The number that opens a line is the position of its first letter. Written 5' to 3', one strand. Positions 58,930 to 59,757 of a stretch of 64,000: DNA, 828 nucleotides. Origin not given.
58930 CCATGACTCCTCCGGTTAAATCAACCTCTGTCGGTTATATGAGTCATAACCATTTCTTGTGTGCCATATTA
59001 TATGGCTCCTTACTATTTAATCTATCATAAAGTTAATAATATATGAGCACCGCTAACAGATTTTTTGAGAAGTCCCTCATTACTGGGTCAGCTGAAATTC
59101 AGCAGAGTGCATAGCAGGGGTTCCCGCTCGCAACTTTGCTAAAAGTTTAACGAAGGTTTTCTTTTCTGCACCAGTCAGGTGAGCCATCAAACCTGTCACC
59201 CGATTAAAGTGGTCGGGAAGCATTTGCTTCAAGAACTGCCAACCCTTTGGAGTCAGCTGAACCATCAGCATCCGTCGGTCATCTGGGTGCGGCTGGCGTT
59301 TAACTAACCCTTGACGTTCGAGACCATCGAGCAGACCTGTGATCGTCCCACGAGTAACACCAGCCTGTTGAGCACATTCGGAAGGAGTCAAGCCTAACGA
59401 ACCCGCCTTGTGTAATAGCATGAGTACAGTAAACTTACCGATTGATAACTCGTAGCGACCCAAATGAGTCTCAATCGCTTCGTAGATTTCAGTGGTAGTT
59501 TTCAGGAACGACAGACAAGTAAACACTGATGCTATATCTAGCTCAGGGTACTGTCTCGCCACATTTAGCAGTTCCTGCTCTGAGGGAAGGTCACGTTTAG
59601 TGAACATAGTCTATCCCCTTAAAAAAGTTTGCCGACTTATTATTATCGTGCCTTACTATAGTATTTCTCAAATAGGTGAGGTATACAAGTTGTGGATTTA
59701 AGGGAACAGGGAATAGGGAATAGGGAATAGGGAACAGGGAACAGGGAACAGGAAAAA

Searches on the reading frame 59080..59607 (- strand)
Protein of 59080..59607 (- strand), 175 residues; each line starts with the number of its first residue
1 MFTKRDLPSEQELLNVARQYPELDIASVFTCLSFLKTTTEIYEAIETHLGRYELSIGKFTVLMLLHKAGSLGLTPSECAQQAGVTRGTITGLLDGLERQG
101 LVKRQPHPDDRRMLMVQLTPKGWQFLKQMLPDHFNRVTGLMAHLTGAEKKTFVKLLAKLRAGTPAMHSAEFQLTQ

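Call 31: search_protein_families(library=pfam, proteins=[window:59080-59607:-], max_evalue=0.001)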
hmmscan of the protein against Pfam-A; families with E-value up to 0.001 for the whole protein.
window:59080-59607:- (175 aa): 8 families
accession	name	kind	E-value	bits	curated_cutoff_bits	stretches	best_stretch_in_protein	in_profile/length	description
PF01047.28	MarR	-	2.8e-13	50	24.6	1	54-112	1-57/59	MarR family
PF12802.13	MarR_2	-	3.1e-11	43.7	27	1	58-112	7-60/61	MarR family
PF22381.2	Staph_reg_Sar_Rot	-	1.4e-05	25.6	27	1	47-126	5-82/85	Transcriptional regulator SarA/Rot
PF13463.12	HTH_27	-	7.4e-05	23.4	22.2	1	83-122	29-68/68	Winged helix DNA-binding domain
PF09339.16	HTH_IclR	-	9.8e-05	22.5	22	1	72-106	18-52/52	IclR helix-turn-helix domain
PF13545.12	HTH_Crp_2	-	0.0002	21.7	27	0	70-105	20-56/70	Crp-like helix-turn-helix domain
PF04182.18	B-block_TFIIIC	-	0.00041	20.8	22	1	58-107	4-53/73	B-block binding subunit of TFIIIC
PF01978.25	TrmB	-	0.00058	20.1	25.6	0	73-108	23-58/68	Sugar-specific transcriptional regulator TrmB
